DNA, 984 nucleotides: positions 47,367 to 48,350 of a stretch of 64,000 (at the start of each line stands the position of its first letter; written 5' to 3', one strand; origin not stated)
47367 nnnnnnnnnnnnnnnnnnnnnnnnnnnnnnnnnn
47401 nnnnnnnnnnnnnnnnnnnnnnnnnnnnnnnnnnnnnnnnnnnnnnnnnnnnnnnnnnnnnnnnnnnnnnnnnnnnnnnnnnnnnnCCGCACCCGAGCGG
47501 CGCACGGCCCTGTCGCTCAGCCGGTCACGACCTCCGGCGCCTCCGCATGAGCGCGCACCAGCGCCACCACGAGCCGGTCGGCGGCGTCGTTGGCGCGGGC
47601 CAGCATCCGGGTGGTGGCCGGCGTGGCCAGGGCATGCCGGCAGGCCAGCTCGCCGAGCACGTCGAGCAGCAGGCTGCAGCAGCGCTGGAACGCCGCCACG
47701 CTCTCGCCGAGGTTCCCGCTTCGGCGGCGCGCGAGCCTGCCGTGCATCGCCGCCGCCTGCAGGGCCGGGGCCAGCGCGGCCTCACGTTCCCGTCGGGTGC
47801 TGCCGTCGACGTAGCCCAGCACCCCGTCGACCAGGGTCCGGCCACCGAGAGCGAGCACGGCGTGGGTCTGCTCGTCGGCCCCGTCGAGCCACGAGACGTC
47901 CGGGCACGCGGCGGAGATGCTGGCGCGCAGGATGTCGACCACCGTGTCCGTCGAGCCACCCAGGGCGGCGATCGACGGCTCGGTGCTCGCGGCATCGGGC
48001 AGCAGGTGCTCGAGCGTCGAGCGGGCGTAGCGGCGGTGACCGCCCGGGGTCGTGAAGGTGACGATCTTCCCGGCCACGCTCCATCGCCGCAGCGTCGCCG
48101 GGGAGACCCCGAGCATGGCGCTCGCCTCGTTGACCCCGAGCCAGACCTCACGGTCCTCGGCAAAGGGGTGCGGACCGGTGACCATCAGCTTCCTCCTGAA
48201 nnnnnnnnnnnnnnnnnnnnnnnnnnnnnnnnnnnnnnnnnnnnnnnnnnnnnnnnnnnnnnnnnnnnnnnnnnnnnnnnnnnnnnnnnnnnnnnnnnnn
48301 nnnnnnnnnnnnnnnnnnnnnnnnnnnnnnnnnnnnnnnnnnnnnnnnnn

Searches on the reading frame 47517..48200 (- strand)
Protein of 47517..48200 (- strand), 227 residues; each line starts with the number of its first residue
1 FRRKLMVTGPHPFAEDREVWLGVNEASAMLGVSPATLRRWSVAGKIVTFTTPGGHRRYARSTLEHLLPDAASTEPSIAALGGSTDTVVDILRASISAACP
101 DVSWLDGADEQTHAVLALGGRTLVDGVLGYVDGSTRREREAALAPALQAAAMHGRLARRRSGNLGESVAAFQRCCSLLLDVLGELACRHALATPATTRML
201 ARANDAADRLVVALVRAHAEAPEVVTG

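Call 9: search_protein_families(library=pfam, proteins=[window:47517-48200:-], max_evalue=0.01)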
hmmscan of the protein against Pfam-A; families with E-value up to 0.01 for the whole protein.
window:47517-48200:- (227 aa): 3 families
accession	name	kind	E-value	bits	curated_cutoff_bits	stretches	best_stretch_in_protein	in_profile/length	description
PF12728.13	HTH_17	-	4.5e-10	40.1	27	1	20-67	1-47/51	Helix-turn-helix domain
PF00376.29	MerR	-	4e-08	33.4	28.2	1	25-58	4-38/38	MerR family regulatory protein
PF13411.12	MerR_1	-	1.5e-05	25.4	21.6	1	23-66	3-46/69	MerR HTH family regulatory protein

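Call 27: search_solved_structures(query=window:47517-48200:-, max_evalue=1)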
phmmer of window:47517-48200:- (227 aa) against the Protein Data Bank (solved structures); distinct sequences matched with E-value up to 1: 3.
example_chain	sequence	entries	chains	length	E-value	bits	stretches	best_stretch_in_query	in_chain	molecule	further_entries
6ama_A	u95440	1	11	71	5.1e-07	32.7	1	15-68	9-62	Putative DNA-binding protein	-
6amk_A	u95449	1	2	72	1.8e-06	30.9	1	21-67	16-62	Putative DNA-binding protein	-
8jbs_A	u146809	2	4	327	0.001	21.9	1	24-63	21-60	Putative cobalamin binding protein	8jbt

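Call 47: search_protein_families(library=ncbifam, proteins=[window:47517-48200:-], max_evalue=0.00001)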
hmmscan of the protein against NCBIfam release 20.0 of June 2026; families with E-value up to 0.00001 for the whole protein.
window:47517-48200:- (227 aa): 1 family
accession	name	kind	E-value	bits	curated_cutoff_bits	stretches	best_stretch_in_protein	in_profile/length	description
NF033787.1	HTH_BldC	subfamily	3.5e-12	46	77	1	20-67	2-49/49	BldC family transcriptional regulator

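Call 53: find_homologous_proteins(query=window:47517-48200:-, max_evalue=1e-8)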
Query window:47517-48200:- (227 aa): 1384 proteins with E <= 1e-8 among 8000 candidates; the best 120 are listed.
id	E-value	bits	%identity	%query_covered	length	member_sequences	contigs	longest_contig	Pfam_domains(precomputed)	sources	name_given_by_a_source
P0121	9.1e-128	442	93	97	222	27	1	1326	PF12728.14,PF00376.30,PF13411.13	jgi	jgi:hypothetical protein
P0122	6.7e-126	436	91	97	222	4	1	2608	PF12728.14,PF00376.30,PF13411.13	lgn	-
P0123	9.8e-123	426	90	96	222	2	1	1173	PF12728.14,PF00376.30,PF13411.13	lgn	-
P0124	1.6e-120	418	87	97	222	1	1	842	PF12728.14,PF00376.30,PF13411.13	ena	-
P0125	3.3e-119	414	87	96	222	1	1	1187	PF12728.14,PF00376.30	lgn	-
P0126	3.5e-117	407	87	96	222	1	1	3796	PF12728.14,PF00376.30,PF13411.13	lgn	-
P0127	7.9e-103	361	79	95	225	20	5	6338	PF12728.14,PF00376.30,PF13411.13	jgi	jgi:hypothetical protein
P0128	8.8e-101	354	77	96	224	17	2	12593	PF12728.14,PF00376.30,PF13411.13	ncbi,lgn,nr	ncbi:MAG TPA: helix-turn-helix domain-containing protein [Ornithinibacter sp.]|nr:helix-turn-helix d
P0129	2.6e-98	346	76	93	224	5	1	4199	PF12728.14,PF00376.30,PF13411.13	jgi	jgi:DNA-binding transcriptional MerR regulator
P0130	1.4e-96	340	74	96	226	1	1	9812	PF12728.14,PF00376.30,PF13411.13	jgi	jgi:excisionase family DNA binding protein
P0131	1.1e-95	337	74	94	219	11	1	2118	PF12728.14,PF00376.30,PF13411.13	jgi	jgi:hypothetical protein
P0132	1.6e-94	333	78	90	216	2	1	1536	PF12728.14,PF00376.30,PF13411.13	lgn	-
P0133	6.0e-93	328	74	96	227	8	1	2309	PF12728.14,PF00376.30,PF13411.13,PF14361.13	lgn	-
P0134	2.4e-84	300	70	95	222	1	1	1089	PF12728.14,PF00376.30,PF13411.13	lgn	-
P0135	4.4e-75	270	58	94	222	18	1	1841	PF12728.14,PF00376.30,PF14361.13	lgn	-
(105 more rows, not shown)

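Call 58: predict_structure(alignment_id=A2)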
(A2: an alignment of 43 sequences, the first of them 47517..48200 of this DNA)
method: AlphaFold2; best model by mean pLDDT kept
length: 227 residues; sequences in the alignment: 43
mean_pLDDT: 86.4   pTM: 0.70
mean pLDDT of the five models: 86.4, 86.4, 84.2, 83.9, 82.4
residues with pLDDT >= 90: 127; 70-90: 74; 50-70: 13; < 50: 13
segments of 3 or more residues with pLDDT < 50: 6-15
pLDDT, mean of each block of 10 residues (from residue 1): 47 60 90 85 86 91 73 79 93 83 87 94 98 94 98 95 92 94 93 88 96 97 69
secondary structure, 60 per line:
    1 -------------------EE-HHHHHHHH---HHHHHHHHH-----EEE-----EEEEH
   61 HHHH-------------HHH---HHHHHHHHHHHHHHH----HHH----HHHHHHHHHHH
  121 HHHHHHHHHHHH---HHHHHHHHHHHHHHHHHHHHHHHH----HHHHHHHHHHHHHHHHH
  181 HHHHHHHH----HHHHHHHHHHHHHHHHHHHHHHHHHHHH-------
elements in order: H23-30 H34-42 E48-50 E56-59 H60-64 H84-98 H110-132 H136-159 H164-188 H193-220

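Call 60: fold_search(model_id=the predicted structure, library=pdb)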
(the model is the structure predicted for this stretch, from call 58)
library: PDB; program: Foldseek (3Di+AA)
matches with E <= 10: 671; with E <= 0.001: 0
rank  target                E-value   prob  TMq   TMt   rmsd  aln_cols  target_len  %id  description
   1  6ama_B                9.4e-03  1.00  0.22  0.82   2.4        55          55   40  Structure of S. coelicolor/S. venezuelae BldC-smeA-ssfA complex to 3.09 Angstrom (released 2018-03-28)
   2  6ama_P                1.3e-02  1.00  0.22  0.83   1.3        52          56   42  Structure of S. coelicolor/S. venezuelae BldC-smeA-ssfA complex to 3.09 Angstrom (released 2018-03-28)
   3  6ama_H                2.3e-02  1.00  0.21  0.82   1.1        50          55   42  Structure of S. coelicolor/S. venezuelae BldC-smeA-ssfA complex to 3.09 Angstrom (released 2018-03-28)
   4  6ama_Y                2.3e-02  1.00  0.22  0.81   1.3        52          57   42  Structure of S. coelicolor/S. venezuelae BldC-smeA-ssfA complex to 3.09 Angstrom (released 2018-03-28)
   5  6ama_A                2.8e-02  1.00  0.22  0.84   2.3        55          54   40  Structure of S. coelicolor/S. venezuelae BldC-smeA-ssfA complex to 3.09 Angstrom (released 2018-03-28)
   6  5c8e_G                2.9e-02  0.90  0.22  0.18  19.4       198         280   18  Crystal structure of Thermus thermophilus CarH bound to adenosylcobalamin and a 26-bp DNA segment (released 2015-09-30)
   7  6amk_B                3.1e-02  1.00  0.21  0.86   1.1        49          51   39  Structure of Streptomyces venezuelae BldC-whiI opt complex (released 2018-03-28)
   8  6amk_A                3.6e-02  1.00  0.21  0.83   1.2        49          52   39  Structure of Streptomyces venezuelae BldC-whiI opt complex (released 2018-03-28)
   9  4j2n_C                4.2e-02  1.00  0.21  0.79   1.3        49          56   26  Crystal Structure of mycobacteriophage Pukovnik Xis (released 2013-10-23)
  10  4j2n_A                9.7e-02  1.00  0.21  0.82   1.2        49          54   26  Crystal Structure of mycobacteriophage Pukovnik Xis (released 2013-10-23)
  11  5ohf_C                1.1e-01  0.97  0.34  0.50   9.9       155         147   15  Globin sensor domain of AfGcHK (FeIII form) in complex with cyanide, partially reduced (released 2017-11-08)
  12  5ohf_G                1.2e-01  0.99  0.45  0.65   6.2       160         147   13  Globin sensor domain of AfGcHK (FeIII form) in complex with cyanide, partially reduced (released 2017-11-08)
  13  5d90_B                1.7e-01  0.93  0.19  0.33  14.5       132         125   14  Crystal structure of HiNmlR, a MerR family regulator lacking the sensor domain, bound to promoter DNA (released 2016-06-29)
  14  9dse_C                2.1e-01  0.99  0.43  0.59   4.3       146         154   14  Cyanide-ligated Bordetella pertussis globin coupled sensor regulatory domain (released 2025-12-24)
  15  8glv_Le               2.4e-01  0.21  0.19  0.12  22.1       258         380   14  96-nm repeat unit of doublet microtubules from Chlamydomonas reinhardtii flagella (released 2023-05-31)
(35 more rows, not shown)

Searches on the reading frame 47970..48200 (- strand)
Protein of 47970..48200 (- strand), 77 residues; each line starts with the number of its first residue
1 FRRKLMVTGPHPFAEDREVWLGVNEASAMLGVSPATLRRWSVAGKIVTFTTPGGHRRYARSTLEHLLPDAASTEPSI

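Call 39: search_solved_structures(query=window:47970-48200:-, max_evalue=0.01, show_alignments=2)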
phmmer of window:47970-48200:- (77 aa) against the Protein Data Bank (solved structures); distinct sequences matched with E-value up to 0.01: 3.
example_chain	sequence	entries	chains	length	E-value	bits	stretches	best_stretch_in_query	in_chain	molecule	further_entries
6ama_A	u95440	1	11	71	5.4e-08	35.8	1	15-68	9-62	Putative DNA-binding protein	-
6amk_A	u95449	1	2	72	1.8e-07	34.1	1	21-67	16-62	Putative DNA-binding protein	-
8jbs_A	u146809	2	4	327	0.00013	25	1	24-62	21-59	Putative cobalamin binding protein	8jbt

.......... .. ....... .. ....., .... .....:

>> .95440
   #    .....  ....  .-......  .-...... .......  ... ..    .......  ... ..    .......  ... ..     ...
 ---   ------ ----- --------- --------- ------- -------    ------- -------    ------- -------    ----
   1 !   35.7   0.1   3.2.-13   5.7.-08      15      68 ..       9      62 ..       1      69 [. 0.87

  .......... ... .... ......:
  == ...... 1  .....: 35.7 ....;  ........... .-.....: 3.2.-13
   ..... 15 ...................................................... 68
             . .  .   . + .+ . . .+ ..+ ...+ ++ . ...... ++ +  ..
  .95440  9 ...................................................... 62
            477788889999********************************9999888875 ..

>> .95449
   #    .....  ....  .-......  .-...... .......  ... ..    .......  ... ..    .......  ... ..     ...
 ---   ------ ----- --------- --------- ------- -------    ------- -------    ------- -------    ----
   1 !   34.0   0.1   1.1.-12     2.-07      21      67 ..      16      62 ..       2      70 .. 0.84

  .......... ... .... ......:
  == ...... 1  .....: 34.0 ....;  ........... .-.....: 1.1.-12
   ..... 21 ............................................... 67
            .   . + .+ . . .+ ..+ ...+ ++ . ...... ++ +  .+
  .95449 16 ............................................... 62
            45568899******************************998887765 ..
